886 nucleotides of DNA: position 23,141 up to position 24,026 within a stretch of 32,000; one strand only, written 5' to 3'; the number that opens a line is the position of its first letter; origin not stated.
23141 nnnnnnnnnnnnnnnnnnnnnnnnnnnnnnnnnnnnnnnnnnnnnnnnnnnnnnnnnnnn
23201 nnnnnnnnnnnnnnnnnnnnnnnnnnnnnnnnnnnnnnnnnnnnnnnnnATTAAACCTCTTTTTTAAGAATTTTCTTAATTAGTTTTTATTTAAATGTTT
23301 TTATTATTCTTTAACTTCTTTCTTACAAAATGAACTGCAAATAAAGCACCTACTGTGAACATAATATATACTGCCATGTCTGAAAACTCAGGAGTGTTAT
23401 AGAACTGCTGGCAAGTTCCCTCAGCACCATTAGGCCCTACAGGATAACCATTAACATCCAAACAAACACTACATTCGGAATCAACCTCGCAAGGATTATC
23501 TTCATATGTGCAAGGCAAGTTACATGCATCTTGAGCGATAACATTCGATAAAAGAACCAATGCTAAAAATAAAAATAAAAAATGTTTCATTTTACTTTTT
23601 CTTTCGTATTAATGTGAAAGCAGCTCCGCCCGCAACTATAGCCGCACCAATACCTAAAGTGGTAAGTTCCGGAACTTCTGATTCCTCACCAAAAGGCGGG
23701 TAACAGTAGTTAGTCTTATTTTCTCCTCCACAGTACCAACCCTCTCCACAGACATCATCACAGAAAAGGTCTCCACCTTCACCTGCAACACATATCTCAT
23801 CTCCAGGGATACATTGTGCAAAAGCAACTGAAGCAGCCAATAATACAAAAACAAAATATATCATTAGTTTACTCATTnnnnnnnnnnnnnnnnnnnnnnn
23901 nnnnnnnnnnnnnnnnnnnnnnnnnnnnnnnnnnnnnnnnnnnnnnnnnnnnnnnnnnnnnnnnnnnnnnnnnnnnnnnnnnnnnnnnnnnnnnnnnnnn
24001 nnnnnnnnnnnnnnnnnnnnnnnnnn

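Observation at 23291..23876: Two tandem genes for miniature (~46-48 aa) six-cysteine ectodomains carried on sortase-type anchors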

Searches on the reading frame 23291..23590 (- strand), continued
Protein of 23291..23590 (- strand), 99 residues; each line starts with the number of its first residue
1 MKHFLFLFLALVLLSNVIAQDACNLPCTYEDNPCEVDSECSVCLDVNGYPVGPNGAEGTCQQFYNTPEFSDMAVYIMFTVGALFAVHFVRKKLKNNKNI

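Call 97: find_encoding_contigs(protein=P0008, flank=5000, max_places=3)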
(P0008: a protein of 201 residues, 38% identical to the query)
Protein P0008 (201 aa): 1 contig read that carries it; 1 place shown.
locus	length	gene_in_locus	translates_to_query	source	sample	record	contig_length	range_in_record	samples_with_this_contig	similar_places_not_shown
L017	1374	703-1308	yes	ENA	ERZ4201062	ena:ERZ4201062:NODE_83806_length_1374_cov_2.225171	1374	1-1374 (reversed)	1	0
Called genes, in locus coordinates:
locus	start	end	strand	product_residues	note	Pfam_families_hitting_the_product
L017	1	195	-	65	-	?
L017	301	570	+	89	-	-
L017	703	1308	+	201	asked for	-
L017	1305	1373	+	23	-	?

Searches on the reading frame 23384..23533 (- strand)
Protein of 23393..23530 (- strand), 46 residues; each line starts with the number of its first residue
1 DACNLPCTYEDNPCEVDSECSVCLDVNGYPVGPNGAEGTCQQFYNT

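Call 57: search_solved_structures(query=window:23393-23530:-, max_evalue=10)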
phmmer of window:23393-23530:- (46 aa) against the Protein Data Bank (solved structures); distinct sequences matched with E-value up to 10: 1.
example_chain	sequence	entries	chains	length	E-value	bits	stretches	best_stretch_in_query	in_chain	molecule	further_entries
1ydm_A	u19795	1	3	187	1.1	13.1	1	8-35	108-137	Hypothetical protein yqgN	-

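Call 63: predict_structure(alignment_id=A4)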
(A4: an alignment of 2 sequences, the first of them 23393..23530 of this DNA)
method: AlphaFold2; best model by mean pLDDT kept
length: 46 residues; sequences in the alignment: 2
mean_pLDDT: 82.2   pTM: 0.56
mean pLDDT of the five models: 82.2, 47.3, 46.3, 43.5, 43.0
residues with pLDDT >= 90: 8; 70-90: 34; 50-70: 2; < 50: 2
segments of 3 or more residues with pLDDT < 50: none
pLDDT, mean of each block of 10 residues (from residue 1): 83 82 88 85 67
secondary structure, 60 per line:
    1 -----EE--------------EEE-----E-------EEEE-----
elements in order: E22-24 E38-41

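Call 68: fold_search(model_id=the predicted structure, library=pdb)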
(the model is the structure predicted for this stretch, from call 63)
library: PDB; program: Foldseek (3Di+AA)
matches with E <= 10: 1; with E <= 0.001: 0
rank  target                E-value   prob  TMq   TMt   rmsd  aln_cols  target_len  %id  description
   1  6tr3                  9.2e+00  0.01  0.24  0.04   4.0        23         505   22  Ruminococcus gnavus GH29 fucosidase E1_10125 in complex with fucose (released 2020-10-28)

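Call 92: search_protein_families(library=pfam, alignment_id=A6, max_evalue=10)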
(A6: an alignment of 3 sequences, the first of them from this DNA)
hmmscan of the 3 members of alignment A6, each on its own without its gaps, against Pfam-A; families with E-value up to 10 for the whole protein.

A. member 1, seq(50 aa): 0 families

B. families by the number of members that match (of 3 scanned): 1 family
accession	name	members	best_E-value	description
PF21284.3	C7_FIM2_N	1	0.14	Complement component C7, FIM2 N-terminal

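Call 93: search_solved_structures(query=A6, max_evalue=10)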
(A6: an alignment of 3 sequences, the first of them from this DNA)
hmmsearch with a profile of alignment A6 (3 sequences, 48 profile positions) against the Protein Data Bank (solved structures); distinct sequences matched with E-value up to 10: 9.
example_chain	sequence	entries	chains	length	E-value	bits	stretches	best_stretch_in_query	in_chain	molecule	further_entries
8v0d_B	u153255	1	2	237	0.017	18.5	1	17-40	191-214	Ubch5B-RING3 of MIB1 fusion protein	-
2d0s_A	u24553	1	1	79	0.73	13.3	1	19-34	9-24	cytochrome c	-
6y5n_A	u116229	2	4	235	0.74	13.2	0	15-37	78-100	E3 ubiquitin-protein ligase DTX1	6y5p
2i8f_A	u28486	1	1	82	1.1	12.7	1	20-34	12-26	Cytochrome c-551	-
1cch_A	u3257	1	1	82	1.1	12.7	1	20-34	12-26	CYTOCHROME C551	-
1fi3_A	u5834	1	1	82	1.1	12.7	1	20-34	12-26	CYTOCHROME C-551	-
5xek_A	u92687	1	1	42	1.2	12.6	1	18-41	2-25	RING finger protein 141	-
2ecn_A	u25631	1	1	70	1.9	11.9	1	17-41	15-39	RING finger protein 141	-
2ecw_A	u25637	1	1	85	2.9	11.4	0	19-32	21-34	Tripartite motif-containing protein 30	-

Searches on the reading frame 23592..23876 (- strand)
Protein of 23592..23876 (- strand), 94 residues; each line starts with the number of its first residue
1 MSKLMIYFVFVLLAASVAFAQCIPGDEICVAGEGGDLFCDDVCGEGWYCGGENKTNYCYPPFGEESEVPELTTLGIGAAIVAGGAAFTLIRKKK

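Call 6: search_protein_families(library=ncbifam, proteins=[window:23592-23876:-], max_evalue=1)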
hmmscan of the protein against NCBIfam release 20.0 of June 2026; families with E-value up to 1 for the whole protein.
window:23592-23876:- (94 aa): 3 families
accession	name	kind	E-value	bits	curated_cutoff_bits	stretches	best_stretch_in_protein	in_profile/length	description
TIGR01167.1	LPXTG_anchor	domain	0.021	15.5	15.9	1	65-94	7-33/34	LPXTG cell wall anchor domain-containing protein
NF058670.1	sorting_LPXTATN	domain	0.38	11.1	32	1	74-94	12-32/32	LPxTATN C-terminal sorting signal domain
NF033846.1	Rumino_NPXTG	domain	0.49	10.8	23.5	1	76-94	12-30/30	NPXTG-anchored protein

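Call 7: search_protein_families(library=pfam, proteins=[window:23592-23876:-], max_evalue=1)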
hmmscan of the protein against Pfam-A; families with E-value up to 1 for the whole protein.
window:23592-23876:- (94 aa): 1 family
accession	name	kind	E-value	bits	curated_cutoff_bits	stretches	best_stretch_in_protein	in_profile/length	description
PF00746.26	Gram_pos_anchor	-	0.22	11.9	20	1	73-94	20-40/43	LPXTG cell wall anchor motif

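Call 11: find_homologous_proteins(query=window:23592-23876:-, max_evalue=0.01)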
Query window:23592-23876:- (94 aa): 1 proteins with E <= 0.01 among 15 candidates.
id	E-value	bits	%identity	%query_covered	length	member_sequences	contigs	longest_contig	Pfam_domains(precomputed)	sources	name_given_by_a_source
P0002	3.9e-58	211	100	100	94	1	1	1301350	-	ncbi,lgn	-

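Call 34: search_protein_families(library=ncbifam, proteins=[L004:10888-11757:-, P0009, P0008, P0007, P0011, L003:2139-2423:+, L003:2416-2709:+, L001:5066-6130:+], max_evalue=1)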
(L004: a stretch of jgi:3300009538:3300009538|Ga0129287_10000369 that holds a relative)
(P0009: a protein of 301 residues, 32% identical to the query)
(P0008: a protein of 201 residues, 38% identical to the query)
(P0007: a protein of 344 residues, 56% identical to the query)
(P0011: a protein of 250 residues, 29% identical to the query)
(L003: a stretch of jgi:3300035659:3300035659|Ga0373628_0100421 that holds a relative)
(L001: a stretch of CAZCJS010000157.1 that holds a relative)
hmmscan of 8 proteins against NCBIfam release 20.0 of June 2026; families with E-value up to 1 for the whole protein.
L004:10888-11757:- (289 aa): 15 families
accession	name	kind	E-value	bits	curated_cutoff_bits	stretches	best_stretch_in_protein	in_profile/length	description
TIGR04178.1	exo_archaeo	signature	9.7e-16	57.9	23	1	189-280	2-91/97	exosortase/archaeosortase family protein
TIGR02602.1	8TM_EpsH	subfamily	1e-14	54.7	105.55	1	46-278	18-235/241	exosortase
TIGR03762.1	archaeo_artC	exception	1.6e-14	54.4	100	1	37-279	29-270/274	archaeosortase C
TIGR03109.2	exosort_XrtA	exception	5.5e-08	32.5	208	1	134-278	118-255/261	exosortase A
TIGR03110.1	exosort_Gpos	exception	6.4e-06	26.2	102.75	1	153-284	54-179/187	exosortase family protein XrtG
NF046081.1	exosort_XrtX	exception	1e-05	25.5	170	1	130-283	20-161/168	exosortase X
TIGR04297.1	thauma_sortase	exception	1e-05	25.2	250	1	148-286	152-292/307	thaumarchaeosortase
TIGR04124.1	archaeo_artE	exception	2.1e-05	24.6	95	1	141-268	22-135/153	archaeosortase family protein ArtE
TIGR04162.1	exo_VPEID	exception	9.7e-05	21.5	150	1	103-275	121-294/516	exosortase E/protease, VPEID-CTERM system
NF033464.1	cyanoexo_CrtC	exception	0.00014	21.6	225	1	157-249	156-241/278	cyanoexosortase C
TIGR04151.1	exosort_VPDSG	exception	0.00061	19.3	300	1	184-282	201-298/306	VPDSG-CTERM-specific exosortase XrtC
TIGR04293.1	archaeo_artF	exception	0.017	15.1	150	1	179-244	61-120/166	archaeosortase family protein ArtF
NF035943.2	exosort_XrtV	exception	0.045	13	313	1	142-275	131-258/270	exosortase V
NF010228.0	PRK13682.1-3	equivalog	0.22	11.6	71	1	40-87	2-49/57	hypothetical protein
TIGR04125.1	exosort_PGF_TRM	exception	0.57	9.6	75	1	141-247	97-198/271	archaeosortase A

P0009 (301 aa): 2 families
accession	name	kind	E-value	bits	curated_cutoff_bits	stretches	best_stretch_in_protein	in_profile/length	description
TIGR04145.2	Firmicu_CTERM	equivalog_domain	0.0041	17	50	1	129-242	27-135/191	Firmicu-CTERM sorting domain-containing protein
TIGR04349.1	rSAM_QueE_gams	hypoth_equivalog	0.22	11.2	300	1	236-263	21-48/210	7-carboxy-7-deazaguanine synthase QueE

P0008 (201 aa): 0 families

P0007 (344 aa): 0 families

P0011 (250 aa): 0 families

L003:2139-2423:+ (94 aa): 4 families
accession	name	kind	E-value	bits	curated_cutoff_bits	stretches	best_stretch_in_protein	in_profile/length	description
TIGR01167.1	LPXTG_anchor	domain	0.00093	19.8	15.9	1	70-93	14-34/34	LPXTG cell wall anchor domain-containing protein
NF033846.1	Rumino_NPXTG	domain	0.033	14.5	23.5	1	72-92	10-30/30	NPXTG-anchored protein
NF053838.1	hit_Bd0108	equivalog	0.072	13.6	40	1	1-32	1-32/94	predatory lifecycle switch protein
NF058582.1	Microco_LAVTG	domain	0.11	12.7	27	1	71-90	13-32/34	LAVTG motif-containing sortase-dependent surface protein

L003:2416-2709:+ (97 aa): 2 families
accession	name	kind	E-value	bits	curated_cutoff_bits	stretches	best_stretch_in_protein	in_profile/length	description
NF009950.0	PRK13414.1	equivalog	0.043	13.4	306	1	1-74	1-71/209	flagellar biosynthesis protein FliZ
NF053819.1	EF0750_LPXTG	subfamily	0.073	13.6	47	0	4-22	10-28/105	EF2685/EF0750 family sortase-dependent surface protein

L001:5066-6130:+ (354 aa): 13 families
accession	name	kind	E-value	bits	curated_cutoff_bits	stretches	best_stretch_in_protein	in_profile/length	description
TIGR02595.1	PEP_CTERM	domain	2.1e-05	25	16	1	324-347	1-23/24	PEP-CTERM sorting domain-containing protein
NF038129.1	PEP_NF038129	equivalog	5e-05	23.2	65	1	321-347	168-194/194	NF038129 family PEP-CTERM protein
NF038125.1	PEP_CTERM_THxN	subfamily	6.3e-05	22.7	85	1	308-347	206-246/246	THxN family PEP-CTERM protein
NF041538.1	PEP_EDSA_1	subfamily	0.00025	20.8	100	1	324-347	284-307/307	EDSAP-1 family PEP-CTERM protein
NF033554.9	floc_PepA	equivalog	0.0012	18.7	80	1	325-348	238-261/261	flocculation-associated PEP-CTERM protein PepA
NF038126.1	PEP_CTERM_FxDxF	subfamily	0.0057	16.9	50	1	325-347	143-165/165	FxDxF family PEP-CTERM protein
NF035944.1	PEPxxWA-CTERM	domain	0.014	15.3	35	1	325-347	2-24/24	PEPxxWA-CTERM sorting domain-containing protein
NF038120.1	PEP_CTERM_QFxxD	subfamily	0.023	14.6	80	1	325-347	194-214/215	NF038120 family PEP-CTERM protein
NF033947.0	PEP-cistern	hypoth_equivalog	0.043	13.5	60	1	320-346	169-195/195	cistern family PEP-CTERM protein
NF038124.1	PEP_CTERM_TLD_A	exception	0.05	13.2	100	1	324-347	211-234/235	PEP_CTERM-anchored TLD domain-containing protein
NF038118.1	PEP_CTERM_CCXG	equivalog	0.059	13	90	1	324-347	176-199/199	CCXG family PEP-CTERM protein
TIGR04155.1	cyano_PEP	subfamily_domain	0.071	12.9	21.6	1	324-350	1-27/27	PEP-CTERM sorting domain-containing protein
NF038119.1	PEP_CTERM_MHFG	equivalog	0.21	11.8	100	1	324-348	236-260/260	MHFG family PEP-CTERM protein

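Call 52: search_protein_families(library=ncbifam, proteins=[L012:7-987:-, L013:106-1002:-, L009:211-1080:+, L013:1113-2093:+, L014:9743-10657:+], max_evalue=0.1)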
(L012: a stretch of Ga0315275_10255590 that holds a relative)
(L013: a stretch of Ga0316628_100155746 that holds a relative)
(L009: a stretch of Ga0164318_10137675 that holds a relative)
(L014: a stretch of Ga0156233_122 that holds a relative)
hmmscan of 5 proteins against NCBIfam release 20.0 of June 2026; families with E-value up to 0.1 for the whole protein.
L012:7-987:- (326 aa): 8 families
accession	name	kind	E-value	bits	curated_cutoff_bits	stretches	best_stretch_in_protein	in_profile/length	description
TIGR04178.1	exo_archaeo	signature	2.6e-13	50.1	23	1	226-315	2-92/97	exosortase/archaeosortase family protein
TIGR03762.1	archaeo_artC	exception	2.6e-09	37.3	100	1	208-313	163-269/274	archaeosortase C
TIGR03110.1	exosort_Gpos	exception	1.8e-08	34.5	102.75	1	194-321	57-182/187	exosortase family protein XrtG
TIGR02602.1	8TM_EpsH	subfamily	5.3e-07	29.4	105.55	1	182-314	108-236/241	exosortase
NF033464.1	cyanoexo_CrtC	exception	0.0011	18.6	225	1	196-315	157-271/278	cyanoexosortase C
TIGR03763.1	cyanoexo_CrtA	exception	0.0016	18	150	1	194-317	139-257/260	cyanoexosortase A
NF038142.1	exosort_XrtW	exception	0.0018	16.7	425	1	223-311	169-259/494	exosortase W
TIGR04152.1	exosort_VPLPA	exception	0.023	13.8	400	1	193-320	121-244/486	VPLPA-CTERM-specific exosortase XrtD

L013:106-1002:- (298 aa): 13 families
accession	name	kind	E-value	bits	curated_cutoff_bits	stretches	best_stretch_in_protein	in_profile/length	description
TIGR04178.1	exo_archaeo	signature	1.2e-15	57.5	23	1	189-282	1-94/97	exosortase/archaeosortase family protein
TIGR03762.1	archaeo_artC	exception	2.3e-10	40.8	100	1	156-277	144-269/274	archaeosortase C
TIGR03110.1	exosort_Gpos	exception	1.3e-08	34.9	102.75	1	164-281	63-177/187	exosortase family protein XrtG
TIGR02602.1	8TM_EpsH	subfamily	4.4e-08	32.9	105.55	1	104-277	70-235/241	exosortase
TIGR03109.2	exosort_XrtA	exception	2.3e-07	30.5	208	1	149-276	130-254/261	exosortase A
NF046081.1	exosort_XrtX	exception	2.3e-05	24.4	170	1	150-281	35-160/168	exosortase X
NF033464.1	cyanoexo_CrtC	exception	9.7e-05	22.1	225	1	161-279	158-272/278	cyanoexosortase C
NF035943.2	exosort_XrtV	exception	0.00069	19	313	1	194-275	176-259/270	exosortase V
TIGR04177.1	exosort_XrtH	exception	0.00094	19.2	86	1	138-280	18-152/158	exosortase H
TIGR04152.1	exosort_VPLPA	exception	0.0038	16.4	400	1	187-275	146-235/486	VPLPA-CTERM-specific exosortase XrtD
NF012139.0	exosort_XrtP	exception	0.0049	16.8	200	1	159-252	31-124/159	exosortase P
TIGR03763.1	cyanoexo_CrtA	exception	0.0061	16.1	150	1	188-280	164-256/260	cyanoexosortase A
NF038142.1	exosort_XrtW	exception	0.0069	14.8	425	1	186-274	168-257/494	exosortase W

L009:211-1080:+ (289 aa): 0 families

L013:1113-2093:+ (326 aa): 0 families

L014:9743-10657:+ (304 aa): 11 families
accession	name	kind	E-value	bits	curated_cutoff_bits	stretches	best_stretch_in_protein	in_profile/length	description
NF033554.9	floc_PepA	equivalog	2.3e-07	30.9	80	1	169-300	148-259/261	flocculation-associated PEP-CTERM protein PepA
NF038125.1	PEP_CTERM_THxN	subfamily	4.1e-06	26.6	85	1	269-300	214-245/246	THxN family PEP-CTERM protein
NF041538.1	PEP_EDSA_1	subfamily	4.6e-06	26.5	100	1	275-300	283-306/307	EDSAP-1 family PEP-CTERM protein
NF038129.1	PEP_NF038129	equivalog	1.1e-05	25.4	65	1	238-300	135-193/194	NF038129 family PEP-CTERM protein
TIGR02595.1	PEP_CTERM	domain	2.6e-05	24.7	16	1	278-300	1-22/24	PEP-CTERM sorting domain-containing protein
NF038126.1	PEP_CTERM_FxDxF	subfamily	0.0022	18.2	50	1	267-300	134-164/165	FxDxF family PEP-CTERM protein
NF038120.1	PEP_CTERM_QFxxD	subfamily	0.0022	17.9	80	1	271-296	184-211/215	NF038120 family PEP-CTERM protein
NF035944.1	PEPxxWA-CTERM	domain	0.0051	16.7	35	1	278-294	1-19/24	PEPxxWA-CTERM sorting domain-containing protein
NF038124.1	PEP_CTERM_TLD_A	exception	0.019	14.5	100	1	272-300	205-233/235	PEP_CTERM-anchored TLD domain-containing protein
NF033947.0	PEP-cistern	hypoth_equivalog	0.027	14.2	60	1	275-300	170-195/195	cistern family PEP-CTERM protein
NF041927.1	Xrt_dep_XDP1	equivalog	0.033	14.2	125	1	276-300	217-241/242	exosortase-dependent surface protein XDP1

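Call 79: find_related_loci(query=A2, collection=viral_contigs, flank=10000)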
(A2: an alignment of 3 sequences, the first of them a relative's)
Query A2 (94 aa) in viral_contigs; peptide patterns used: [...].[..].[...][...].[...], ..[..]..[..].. (x = any residue, [..] = any of these).
49 stretches matched a pattern, but none encodes a relative of the query by tblastn (E <= 1e-3).

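Call 83: search_protein_families(library=pfam, proteins=[P0009, P0006, L009:211-1080:+, L004:13980-14798:+, L014:9743-10657:+], max_evalue=0.1)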
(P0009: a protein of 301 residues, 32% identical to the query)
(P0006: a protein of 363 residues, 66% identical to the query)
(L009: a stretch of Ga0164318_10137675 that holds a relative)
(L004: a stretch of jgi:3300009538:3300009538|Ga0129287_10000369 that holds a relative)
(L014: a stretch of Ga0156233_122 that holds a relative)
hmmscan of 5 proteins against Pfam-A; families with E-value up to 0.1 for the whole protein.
P0009 (301 aa): 0 families

P0006 (363 aa): 0 families

L009:211-1080:+ (289 aa): 0 families

L004:13980-14798:+ (272 aa): 0 families

L014:9743-10657:+ (304 aa): 1 family
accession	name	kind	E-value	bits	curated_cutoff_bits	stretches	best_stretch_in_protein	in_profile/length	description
PF07589.16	PEP-CTERM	-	3.7e-07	30.4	20.7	1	277-300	1-23/24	PEP-CTERM motif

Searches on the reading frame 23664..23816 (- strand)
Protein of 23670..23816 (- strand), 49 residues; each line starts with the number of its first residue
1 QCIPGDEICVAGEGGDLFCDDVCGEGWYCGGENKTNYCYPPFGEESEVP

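Call 58: search_solved_structures(query=window:23670-23816:-, max_evalue=10)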
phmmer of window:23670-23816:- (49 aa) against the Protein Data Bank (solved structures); distinct sequences matched with E-value up to 10: 4.
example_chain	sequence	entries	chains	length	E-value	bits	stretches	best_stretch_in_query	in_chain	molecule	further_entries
6i31_A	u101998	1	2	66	1.1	12.8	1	21-46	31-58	Evasin-3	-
2hgo_A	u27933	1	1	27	2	12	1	13-31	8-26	CASSIICOLIN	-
8a1t_F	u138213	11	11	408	3.5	11.2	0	4-30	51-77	Na(+)-translocating NADH-quinone reductase subunit F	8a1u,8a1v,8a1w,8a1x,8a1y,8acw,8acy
7xk3_F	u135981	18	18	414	3.5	11.2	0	4-30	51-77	Na(+)-translocating NADH-quinone reductase subunit F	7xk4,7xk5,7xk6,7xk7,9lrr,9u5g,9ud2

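Call 64: predict_structure(protein=window:23670-23816:-)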
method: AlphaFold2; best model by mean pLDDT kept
length: 49 residues; sequences in the alignment: 1
mean_pLDDT: 62.2   pTM: 0.37
mean pLDDT of the five models: 62.2, 57.6, 56.9, 56.6, 53.8
residues with pLDDT >= 90: 0; 70-90: 12; 50-70: 32; < 50: 5
segments of 3 or more residues with pLDDT < 50: none
pLDDT, mean of each block of 10 residues (from residue 1): 55 68 68 65 54
secondary structure, 60 per line:
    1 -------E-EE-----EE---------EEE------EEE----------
elements in order: E28-30 E37-39

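Call 75: fold_search(model_id=the predicted structure, library=pdb)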
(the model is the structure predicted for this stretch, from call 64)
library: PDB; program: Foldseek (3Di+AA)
matches with E <= 10: 13; with E <= 0.001: 0
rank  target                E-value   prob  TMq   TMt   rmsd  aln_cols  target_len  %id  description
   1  8uek_MODEL_1_A        6.6e+00  0.03  0.27  0.14   5.2        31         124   22  Solution structure of ACKR3-targeting nanobody VUN701 (released 2024-06-12)
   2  1ohq_B                7.1e+00  0.02  0.23  0.13   4.9        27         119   18  Crystal structure of HEL4, a soluble human VH antibody domain resistant to aggregation (released 2004-03-11)
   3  4ocn_F                7.1e+00  0.02  0.23  0.12   5.3        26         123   19  Crystal Structure of the Rpn8-Rpn11 MPN domain heterodimer, crystal form II (released 2014-01-29)
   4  6do1_D                7.1e+00  0.02  0.23  0.12   5.2        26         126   19  Structure of nanobody-stabilized angiotensin II type 1 receptor bound to S1I8 (released 2019-01-30)
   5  9xou_D                7.1e+00  0.02  0.23  0.07   5.2        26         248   19  CryoEM structure of LacY with Trimbody (released 2026-02-11)
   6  6do1_C                8.1e+00  0.02  0.23  0.12   5.2        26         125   19  Structure of nanobody-stabilized angiotensin II type 1 receptor bound to S1I8 (released 2019-01-30)
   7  6h15_C                8.7e+00  0.01  0.23  0.12   4.8        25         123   20  Structure of LRP6 P3E3P4E4 in complex with VHH L-P2-B10 (released 2019-01-30)
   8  7jwp_A                9.3e+00  0.02  0.29  0.11   6.1        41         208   17  Fab CJ11 in complex IL-18 peptide liberated by Caspase cleavage (released 2021-03-24)
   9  8f6i_D                9.3e+00  0.01  0.24  0.08   5.3        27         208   11  Cryo-EM structure of a Zinc-loaded symmetrical D70A mutant of the YiiP-Fab complex (released 2023-02-08)
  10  8g70_E                9.3e+00  0.01  0.22  0.13   4.7        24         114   17  SARS-CoV-2 spike/nanobody mixture complex (released 2024-02-21)
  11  7k22_H1               9.9e+00  0.02  0.27  0.17   4.1        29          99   21  Murine polyomavirus pentavalent capsomer with 8A7H5 Fab, subparticle reconstruction (released 2020-10-07)
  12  7b17_B                9.9e+00  0.01  0.23  0.07   5.4        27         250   15  SARS-CoV-spike RBD bound to two neutralising nanobodies. (released 2021-02-10)
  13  9s35_B                9.9e+00  0.01  0.23  0.12   5.2        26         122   19  Cryo-EM structure of Candida albicans Vrg4 bound to an inhibitory nanobody. (released 2025-09-03)

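Call 91: search_protein_families(library=pfam, alignment_id=A7, max_evalue=10)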
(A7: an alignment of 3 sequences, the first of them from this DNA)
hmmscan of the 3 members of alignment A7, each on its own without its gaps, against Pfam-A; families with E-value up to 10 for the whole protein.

A. member 1, seq(51 aa): 0 families

B. families by the number of members that match (of 3 scanned): 2 families
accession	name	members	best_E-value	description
PF12992.12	DUF3876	1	0.13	Domain of unknown function, B. Theta Gene description (DUF3876)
PF00304.26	Gamma-thionin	1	1.2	Gamma-thionin family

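Call 94: search_solved_structures(query=A7, max_evalue=10)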
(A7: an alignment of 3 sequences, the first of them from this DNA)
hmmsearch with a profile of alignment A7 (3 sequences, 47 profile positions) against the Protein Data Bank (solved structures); distinct sequences matched with E-value up to 10: 6.
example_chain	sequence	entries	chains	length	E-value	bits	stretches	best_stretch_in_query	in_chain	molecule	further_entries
1ntn_A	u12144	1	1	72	0.034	17.5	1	2-22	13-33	NEUROTOXIN I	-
2jh1_A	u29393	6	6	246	0.098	16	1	14-33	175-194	MICRONEMAL PROTEIN 1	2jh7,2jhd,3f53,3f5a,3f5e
1lsi_A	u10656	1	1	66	0.11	15.9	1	1-22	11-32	LSIII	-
1w6b_A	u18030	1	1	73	0.15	15.5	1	2-22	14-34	LONG NEUROTOXIN 1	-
1kba_A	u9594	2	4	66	0.22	14.9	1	1-20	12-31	KAPPA-BUNGAROTOXIN | NEURONAL BUNGAROTOXIN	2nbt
7ulr_A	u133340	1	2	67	0.23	14.8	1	1-20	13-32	Kappa-bungarotoxin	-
